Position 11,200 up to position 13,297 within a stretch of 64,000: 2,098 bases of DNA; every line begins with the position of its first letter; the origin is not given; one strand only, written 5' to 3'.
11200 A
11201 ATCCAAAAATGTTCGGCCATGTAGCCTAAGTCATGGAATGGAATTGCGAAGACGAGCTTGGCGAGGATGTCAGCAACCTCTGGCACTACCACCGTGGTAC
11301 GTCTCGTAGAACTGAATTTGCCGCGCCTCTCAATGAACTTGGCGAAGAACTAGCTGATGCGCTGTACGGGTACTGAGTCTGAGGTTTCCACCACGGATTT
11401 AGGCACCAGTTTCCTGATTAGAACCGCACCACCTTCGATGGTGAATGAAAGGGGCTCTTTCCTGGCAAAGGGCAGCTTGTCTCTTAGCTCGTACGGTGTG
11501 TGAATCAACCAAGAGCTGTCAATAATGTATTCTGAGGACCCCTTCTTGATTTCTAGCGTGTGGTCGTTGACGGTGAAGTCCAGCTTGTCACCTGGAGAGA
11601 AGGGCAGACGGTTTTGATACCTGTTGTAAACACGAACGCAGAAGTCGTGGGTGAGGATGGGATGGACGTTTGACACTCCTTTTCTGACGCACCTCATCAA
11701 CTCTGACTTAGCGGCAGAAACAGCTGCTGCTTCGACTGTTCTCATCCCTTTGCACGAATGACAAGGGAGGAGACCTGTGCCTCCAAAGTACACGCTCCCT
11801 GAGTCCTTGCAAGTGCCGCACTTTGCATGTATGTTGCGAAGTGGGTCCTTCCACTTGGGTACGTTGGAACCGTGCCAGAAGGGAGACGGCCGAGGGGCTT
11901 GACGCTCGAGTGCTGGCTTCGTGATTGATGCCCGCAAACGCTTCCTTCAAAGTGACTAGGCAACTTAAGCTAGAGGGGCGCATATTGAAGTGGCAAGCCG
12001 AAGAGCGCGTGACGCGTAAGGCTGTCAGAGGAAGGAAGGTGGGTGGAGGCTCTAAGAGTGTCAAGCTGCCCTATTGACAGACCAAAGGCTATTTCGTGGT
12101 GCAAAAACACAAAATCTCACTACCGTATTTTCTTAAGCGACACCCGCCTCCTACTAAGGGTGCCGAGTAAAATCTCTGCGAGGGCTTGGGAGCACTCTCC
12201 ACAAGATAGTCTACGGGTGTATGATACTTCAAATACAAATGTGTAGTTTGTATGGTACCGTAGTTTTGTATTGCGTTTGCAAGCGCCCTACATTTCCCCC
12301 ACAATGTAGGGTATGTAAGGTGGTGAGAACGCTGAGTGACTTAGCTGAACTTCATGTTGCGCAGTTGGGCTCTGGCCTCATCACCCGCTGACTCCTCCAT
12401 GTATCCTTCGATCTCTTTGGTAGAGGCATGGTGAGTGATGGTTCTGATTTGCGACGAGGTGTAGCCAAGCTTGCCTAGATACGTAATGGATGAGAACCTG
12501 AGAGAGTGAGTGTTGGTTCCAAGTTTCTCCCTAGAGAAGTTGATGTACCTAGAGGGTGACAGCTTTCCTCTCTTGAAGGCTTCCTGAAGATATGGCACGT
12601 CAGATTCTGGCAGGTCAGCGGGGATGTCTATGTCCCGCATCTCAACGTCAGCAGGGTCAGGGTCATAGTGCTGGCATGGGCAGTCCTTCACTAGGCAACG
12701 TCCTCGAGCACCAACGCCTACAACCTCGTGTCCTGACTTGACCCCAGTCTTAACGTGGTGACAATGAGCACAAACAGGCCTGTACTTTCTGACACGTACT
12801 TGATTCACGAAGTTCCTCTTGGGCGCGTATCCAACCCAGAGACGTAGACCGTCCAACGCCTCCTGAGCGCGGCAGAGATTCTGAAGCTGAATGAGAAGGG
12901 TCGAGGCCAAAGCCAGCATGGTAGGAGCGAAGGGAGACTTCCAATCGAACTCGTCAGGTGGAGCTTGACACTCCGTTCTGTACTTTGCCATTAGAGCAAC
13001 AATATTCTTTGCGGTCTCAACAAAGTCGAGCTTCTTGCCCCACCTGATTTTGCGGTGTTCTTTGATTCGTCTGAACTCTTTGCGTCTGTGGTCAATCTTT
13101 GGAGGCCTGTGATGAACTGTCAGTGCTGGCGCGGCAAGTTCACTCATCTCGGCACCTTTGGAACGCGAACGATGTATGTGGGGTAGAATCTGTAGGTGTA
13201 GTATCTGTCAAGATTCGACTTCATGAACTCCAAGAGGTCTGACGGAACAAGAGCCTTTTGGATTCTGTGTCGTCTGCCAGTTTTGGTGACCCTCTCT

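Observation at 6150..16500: Putative integrated plasmid/provirus-like element with two tyrosine recombinases and many zinc-ribbon ORFs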

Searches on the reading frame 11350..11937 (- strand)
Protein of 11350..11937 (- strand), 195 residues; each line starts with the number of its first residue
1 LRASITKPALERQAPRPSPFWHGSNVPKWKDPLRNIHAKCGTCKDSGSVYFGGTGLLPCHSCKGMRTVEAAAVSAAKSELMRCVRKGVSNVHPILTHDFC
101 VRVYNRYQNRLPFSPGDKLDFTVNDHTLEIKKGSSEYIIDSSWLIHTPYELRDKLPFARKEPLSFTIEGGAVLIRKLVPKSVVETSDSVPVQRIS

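Call 6: search_protein_families(library=pfam, max_evalue=0.01, proteins=[window:11350-11937:-])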
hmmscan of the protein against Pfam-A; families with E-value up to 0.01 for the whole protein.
window:11350-11937:- (195 aa): 0 families

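Call 14: search_protein_families(library=phrogs, max_evalue=0.01, proteins=[window:11350-11937:-])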
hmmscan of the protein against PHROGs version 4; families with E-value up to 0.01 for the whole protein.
window:11350-11937:- (195 aa): 1 family
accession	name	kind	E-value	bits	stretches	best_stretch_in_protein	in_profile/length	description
phrog_4681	-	moron, auxiliary metabolic gene and host takeover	0.00047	21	0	147-183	18-54/87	antitoxin from a toxin-antitoxin system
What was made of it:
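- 11350..11937 (-): 195-aa protein with a DnaJ-type CxxCxxxG zinc motif and weak AbrB/MazE-like repeats. PHROG 4681 at 4.7e-4 (call 14).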

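Call 15: search_protein_families(library=ncbifam, max_evalue=0.01, proteins=[window:11350-11937:-])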
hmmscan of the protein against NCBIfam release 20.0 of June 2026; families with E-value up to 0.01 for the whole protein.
window:11350-11937:- (195 aa): 0 families

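Call 114: search_protein_families(library=pfam, max_evalue=5, proteins=[window:11350-11937:-])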
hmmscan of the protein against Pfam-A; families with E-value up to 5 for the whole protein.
window:11350-11937:- (195 aa): 3 families
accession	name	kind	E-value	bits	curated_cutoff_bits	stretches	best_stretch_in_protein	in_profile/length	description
PF04014.23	MazE_antitoxin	-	0.12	12.8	24.7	0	113-135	22-45/48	Antidote-toxin recognition MazE, bacterial antitoxin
PF15777.11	Anti-TRAP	-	0.13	12.7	32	1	36-71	9-45/59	Tryptophan RNA-binding attenuator protein inhibitory protein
PF17886.7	ArsA_HSP20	-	0.15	12.1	22.5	0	149-174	4-29/63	HSP20-like domain found in ArsA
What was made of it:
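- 11350..11937 (-): PF04014 at 0.12 and Anti-TRAP at 0.13, both weak (call 114).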

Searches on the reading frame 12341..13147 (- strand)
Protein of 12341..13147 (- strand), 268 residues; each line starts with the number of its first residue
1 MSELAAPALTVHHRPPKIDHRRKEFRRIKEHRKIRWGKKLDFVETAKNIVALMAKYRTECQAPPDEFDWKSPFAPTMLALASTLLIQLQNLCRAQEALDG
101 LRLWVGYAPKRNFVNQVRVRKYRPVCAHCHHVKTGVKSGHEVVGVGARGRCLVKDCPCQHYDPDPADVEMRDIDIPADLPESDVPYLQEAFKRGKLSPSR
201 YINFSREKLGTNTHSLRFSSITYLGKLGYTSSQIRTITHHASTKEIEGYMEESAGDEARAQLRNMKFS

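Call 6: search_protein_families(library=pfam, max_evalue=0.01, proteins=[window:12341-13147:-])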
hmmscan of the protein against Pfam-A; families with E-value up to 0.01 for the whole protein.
window:12341-13147:- (268 aa): 0 families
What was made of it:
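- On Tyrosine recombinase superfamily: small recombinase (12341-13147, minus strand): The protein itself has no Pfam hit (call 6).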

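Call 14: search_protein_families(library=phrogs, max_evalue=0.01, proteins=[window:12341-13147:-])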
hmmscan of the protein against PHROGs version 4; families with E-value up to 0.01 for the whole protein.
window:12341-13147:- (268 aa): 1 family
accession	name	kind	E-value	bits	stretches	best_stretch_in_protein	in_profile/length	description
phrog_9208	-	integration and excision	1.6e-08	35.7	1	202-252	179-229/241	integrase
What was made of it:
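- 12341..13147 (-): Small tyrosine recombinase (rec268) with a zinc-ribbon inserted after the catalytic lysine. PHROG 9208 integrase at 1.6e-8 (call 14).
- On Tyrosine recombinase superfamily: small recombinase (12341-13147, minus strand): PHROG 9208 integrase matches at 1.6e-8 over the C-terminal 50 residues (call 14).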

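Call 15: search_protein_families(library=ncbifam, max_evalue=0.01, proteins=[window:12341-13147:-])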
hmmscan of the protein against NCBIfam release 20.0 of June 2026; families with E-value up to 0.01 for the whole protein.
window:12341-13147:- (268 aa): 0 families

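Call 31: find_homologous_proteins(query=window:12341-13147:-)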
Query window:12341-13147:- (268 aa): 1 proteins with E <= 0.001 among 703 candidates.
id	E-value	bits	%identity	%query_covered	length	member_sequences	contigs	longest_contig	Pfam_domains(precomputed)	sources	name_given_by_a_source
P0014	2.8e-182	622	100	100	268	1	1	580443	-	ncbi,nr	ncbi:MAG: hypothetical protein OK422_04425 [Thaumarchaeota archaeon]|nr:hypothetical protein [Nitros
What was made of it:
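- Tried and rejected: A word-indexed homolog search for the small recombinase found only itself (call 31).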

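Call 47: search_protein_representatives(protein=window:12341-13147:-)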
Query: 268 residues. Proteins with E-value up to 0.001 (for the whole library): 54; up to 1e-10: 18; up to 1e-30: 7. The best 54 are listed.
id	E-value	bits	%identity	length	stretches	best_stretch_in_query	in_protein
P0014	9.0e-183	622.0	100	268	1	1-268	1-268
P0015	5.5e-50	186.7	48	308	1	34-267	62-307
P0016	1.8e-39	152.3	43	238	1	32-255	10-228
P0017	4.0e-38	147.9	44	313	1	27-257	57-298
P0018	5.4e-34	134.3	39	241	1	35-253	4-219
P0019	3.6e-32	128.3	43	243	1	36-260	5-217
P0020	4.9e-31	124.6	37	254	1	32-261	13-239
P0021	2.4e-28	115.8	36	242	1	35-262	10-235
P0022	4.7e-26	108.3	40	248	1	35-254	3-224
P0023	4.9e-24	101.7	39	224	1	35-257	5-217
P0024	3.4e-19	85.8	33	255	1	39-256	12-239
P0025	3.6e-15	72.6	37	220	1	33-261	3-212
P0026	3.6e-14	69.3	36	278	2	33-183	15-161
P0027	4.1e-14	69.1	39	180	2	166-260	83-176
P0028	4.4e-14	69.0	33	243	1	35-255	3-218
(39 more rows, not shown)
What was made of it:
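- Tried and rejected: The exhaustive HMMER search was needed (call 47).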

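Call 57: search_protein_families(library=pfam, alignment_id=A2, max_evalue=0.01)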
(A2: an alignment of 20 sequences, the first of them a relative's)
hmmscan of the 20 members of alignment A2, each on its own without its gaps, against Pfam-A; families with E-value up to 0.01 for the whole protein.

A. member 1, P0014 (268 aa): 0 families

B. families by the number of members that match (of 20 scanned): 3 families
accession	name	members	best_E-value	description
PF00589.27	Phage_integrase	3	1.1e-06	Phage integrase family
PF00320.33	GATA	1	0.00048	GATA zinc finger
PF14753.11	FAM221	1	0.0064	Protein FAM221A/B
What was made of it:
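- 12341..13147 (-): Three of 20 relatives hit PF00589 (call 57).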

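Call 58: search_solved_structures(query=A2, max_evalue=1, show_alignments=1)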
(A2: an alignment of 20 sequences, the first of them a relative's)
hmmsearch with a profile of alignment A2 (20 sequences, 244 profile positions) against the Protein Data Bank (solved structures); distinct sequences matched with E-value up to 1: 9.
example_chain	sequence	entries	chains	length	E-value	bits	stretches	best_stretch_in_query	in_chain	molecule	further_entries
6en0_A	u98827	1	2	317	0.094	15.4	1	182-234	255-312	Int protein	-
4eqf_A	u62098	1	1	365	0.095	15.4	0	46-98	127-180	PEX5-related protein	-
4a8e_A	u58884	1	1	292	0.13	15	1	172-224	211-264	PROBABLE TYROSINE RECOMBINASE XERC-LIKE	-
3nkh_A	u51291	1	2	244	0.15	14.7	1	182-220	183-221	Integrase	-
6emz_A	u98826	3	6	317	0.17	14.6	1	182-234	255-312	Int protein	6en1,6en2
1xns_A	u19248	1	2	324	0.92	12.2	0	179-224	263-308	Recombinase CRE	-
1xo0_A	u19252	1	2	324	0.92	12.2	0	179-224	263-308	Recombinase CRE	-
1crx_A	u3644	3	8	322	0.93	12.2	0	179-224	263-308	Cre recombinase | Recombinase cre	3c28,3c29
4crx_A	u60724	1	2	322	0.93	12.2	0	179-224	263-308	PROTEIN (CRE RECOMBINASE)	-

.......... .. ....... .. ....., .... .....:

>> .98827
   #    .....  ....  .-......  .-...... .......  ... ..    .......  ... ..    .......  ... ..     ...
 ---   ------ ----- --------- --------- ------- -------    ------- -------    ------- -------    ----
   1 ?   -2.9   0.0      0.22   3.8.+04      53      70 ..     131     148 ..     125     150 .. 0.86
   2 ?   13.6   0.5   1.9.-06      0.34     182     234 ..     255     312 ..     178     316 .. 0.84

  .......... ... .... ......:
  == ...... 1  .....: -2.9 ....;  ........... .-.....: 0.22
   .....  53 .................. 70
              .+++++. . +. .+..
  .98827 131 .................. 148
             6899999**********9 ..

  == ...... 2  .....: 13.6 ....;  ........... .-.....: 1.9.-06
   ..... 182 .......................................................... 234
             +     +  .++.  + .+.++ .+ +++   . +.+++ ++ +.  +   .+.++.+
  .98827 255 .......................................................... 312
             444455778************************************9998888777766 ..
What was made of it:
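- On Tyrosine recombinase superfamily: small recombinase (12341-13147, minus strand): The PDB profile search gives only weak hits (E about 0.1) to Tn1549 Int, XerA and Cre (call 58).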

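Call 66: predict_structure(alignment_id=A2)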
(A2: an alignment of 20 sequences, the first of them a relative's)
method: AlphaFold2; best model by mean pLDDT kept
length: 268 residues; sequences in the alignment: 20
mean_pLDDT: 86.8   pTM: 0.80
mean pLDDT of the five models: 86.8, 86.2, 86.2, 85.7, 83.7
residues with pLDDT >= 90: 163; 70-90: 63; 50-70: 39; < 50: 3
segments of 3 or more residues with pLDDT < 50: none
pLDDT, mean of each block of 10 residues (from residue 1): 58 56 62 59 96 97 88 95 97 95 92 82 92 81 87 94 93 94 97 93 94 92 95 92 89 88 85
secondary structure, 60 per line:
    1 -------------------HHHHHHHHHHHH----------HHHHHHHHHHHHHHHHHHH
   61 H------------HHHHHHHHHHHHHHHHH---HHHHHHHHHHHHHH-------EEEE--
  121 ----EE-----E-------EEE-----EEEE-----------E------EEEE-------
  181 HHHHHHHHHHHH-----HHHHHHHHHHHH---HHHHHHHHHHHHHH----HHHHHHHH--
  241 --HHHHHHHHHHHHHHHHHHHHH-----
elements in order: H20-31 H42-61 H74-90 H94-107 E115-118 E140-142 E148-151 E170-173 H181-192 H198-209 H213-226 H231-238 H243-263
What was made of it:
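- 12341..13147 (-): AF2 model pLDDT 86.8 (call 66).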

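Call 73: fold_search(model_id=the predicted structure, library=pdb)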
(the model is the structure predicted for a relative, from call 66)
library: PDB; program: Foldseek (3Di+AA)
matches with E <= 10: 74; with E <= 0.001: 0
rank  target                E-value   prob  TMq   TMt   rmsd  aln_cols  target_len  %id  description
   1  3nkh_A                1.3e-03  1.00  0.37  0.44   9.8       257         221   12  Crystal Structure of Integrase from MRSA strain Staphylococcus aureus (released 2010-08-18)
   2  3nkh_B                1.8e-03  1.00  0.41  0.47   9.5       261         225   12  Crystal Structure of Integrase from MRSA strain Staphylococcus aureus (released 2010-08-18)
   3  6emy_A                1.6e-02  0.96  0.31  0.27   9.2       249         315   12  Structure of the Tn1549 transposon Integrase (aa 82-397, Y379F) in complex with transposon right end DNA (released 2018-04-04)
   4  5jk0_C                4.8e-02  0.97  0.35  0.28  10.3       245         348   12  Crystal structure of XerH site-specific recombinase bound to difH substrate: pre-cleavage complex (released 2016-12-28)
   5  6emz_A                5.0e-02  0.82  0.29  0.25  10.1       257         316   12  Structure of the Tn1549 transposon Integrase (aa 82-397, R225K) in complex with circular intermediate DNA (CI5-DNA) (released 2018-04-04)
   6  6en2_A                5.0e-02  0.66  0.25  0.23  10.8       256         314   12  Structure of the Tn1549 transposon Integrase (aa 82-397, R225K) in complex with a circular intermediate DNA (CI6b-DNA) (released 2018-04-04)
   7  5hxy_A                5.6e-02  0.98  0.36  0.35   7.2       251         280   15  Crystal structure of XerA recombinase (released 2017-02-01)
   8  2a3v_B                6.2e-02  0.94  0.17  0.14   8.5        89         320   20  Structural basis for broad DNA-specificity in integron recombination (released 2006-05-02)
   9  5hxy_C                7.7e-02  0.90  0.31  0.30   8.3       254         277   14  Crystal structure of XerA recombinase (released 2017-02-01)
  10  6en0_A                7.7e-02  0.69  0.28  0.25   9.1       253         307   13  Structure of the Tn1549 transposon Integrase (aa 82-397) in complex with circular intermediate DNA (CI5-DNA) (released 2018-04-04)
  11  6en0_B                9.6e-02  0.69  0.28  0.25   9.7       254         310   12  Structure of the Tn1549 transposon Integrase (aa 82-397) in complex with circular intermediate DNA (CI5-DNA) (released 2018-04-04)
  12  5jk0_B                1.0e-01  0.92  0.34  0.28   9.8       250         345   12  Crystal structure of XerH site-specific recombinase bound to difH substrate: pre-cleavage complex (released 2016-12-28)
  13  6emy_B                1.0e-01  0.57  0.30  0.26  18.2       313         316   12  Structure of the Tn1549 transposon Integrase (aa 82-397, Y379F) in complex with transposon right end DNA (released 2018-04-04)
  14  5jjv_B                1.1e-01  0.94  0.36  0.28   8.0       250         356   13  Crystal structure of XerH site-specific recombinase bound to palindromic difH substrate: post-cleavage complex (released 2016-12-28)
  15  5c6k_A                1.1e-01  0.82  0.26  0.40  13.7       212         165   13  Bacteriophage P2 integrase catalytic domain (released 2015-10-21)
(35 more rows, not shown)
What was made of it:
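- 12341..13147 (-): All top Foldseek PDB hits are tyrosine recombinases (call 73).
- On Tyrosine recombinase superfamily: small recombinase (12341-13147, minus strand): The best E-value is 1.3e-3 with probability up to 1.0, but TM-scores are low at 0.3-0.4 (call 73).
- Closest known: Xer/Cre-type tyrosine recombinases used for multimer resolution. Same: Its model matches XerA, XerH, Cre, Tn1549 Int and a S. aureus integrase best (calls 58, 73).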

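Call 85: find_encoding_contigs(protein=P0015, flank=10000, max_places=2)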
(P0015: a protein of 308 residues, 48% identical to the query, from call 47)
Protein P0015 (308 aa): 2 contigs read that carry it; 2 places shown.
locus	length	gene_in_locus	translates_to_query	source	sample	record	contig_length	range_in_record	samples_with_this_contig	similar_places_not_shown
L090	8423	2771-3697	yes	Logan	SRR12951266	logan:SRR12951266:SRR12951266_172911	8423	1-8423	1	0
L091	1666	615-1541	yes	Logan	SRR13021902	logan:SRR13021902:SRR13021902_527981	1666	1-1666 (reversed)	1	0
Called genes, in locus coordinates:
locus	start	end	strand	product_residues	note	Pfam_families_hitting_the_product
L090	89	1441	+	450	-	PF00589:Phage_integrase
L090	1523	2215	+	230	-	-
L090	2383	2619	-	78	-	-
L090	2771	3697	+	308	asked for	-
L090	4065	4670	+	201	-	-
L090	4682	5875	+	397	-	PF04471:Mrr_cat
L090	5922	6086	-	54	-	-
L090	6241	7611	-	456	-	-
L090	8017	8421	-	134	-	?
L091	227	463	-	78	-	-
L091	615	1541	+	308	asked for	-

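Call 98: search_protein_families(library=pfam, max_evalue=0.01, proteins=[L090:6241-7611:-, L090:1523-2215:+, L090:4065-4670:+])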
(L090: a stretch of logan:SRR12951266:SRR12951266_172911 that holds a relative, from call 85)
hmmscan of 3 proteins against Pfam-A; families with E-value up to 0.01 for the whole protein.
L090:6241-7611:- (456 aa): 0 families

L090:1523-2215:+ (230 aa): 0 families

L090:4065-4670:+ (201 aa): 2 families
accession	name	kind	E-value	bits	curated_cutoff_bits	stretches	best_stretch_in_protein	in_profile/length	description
PF15777.11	Anti-TRAP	-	0.0009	19.6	32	1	30-59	11-40/59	Tryptophan RNA-binding attenuator protein inhibitory protein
PF24042.1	DUF7351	-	0.0022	18.2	31.2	1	30-70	2-42/177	Domain of unknown function (DUF7351)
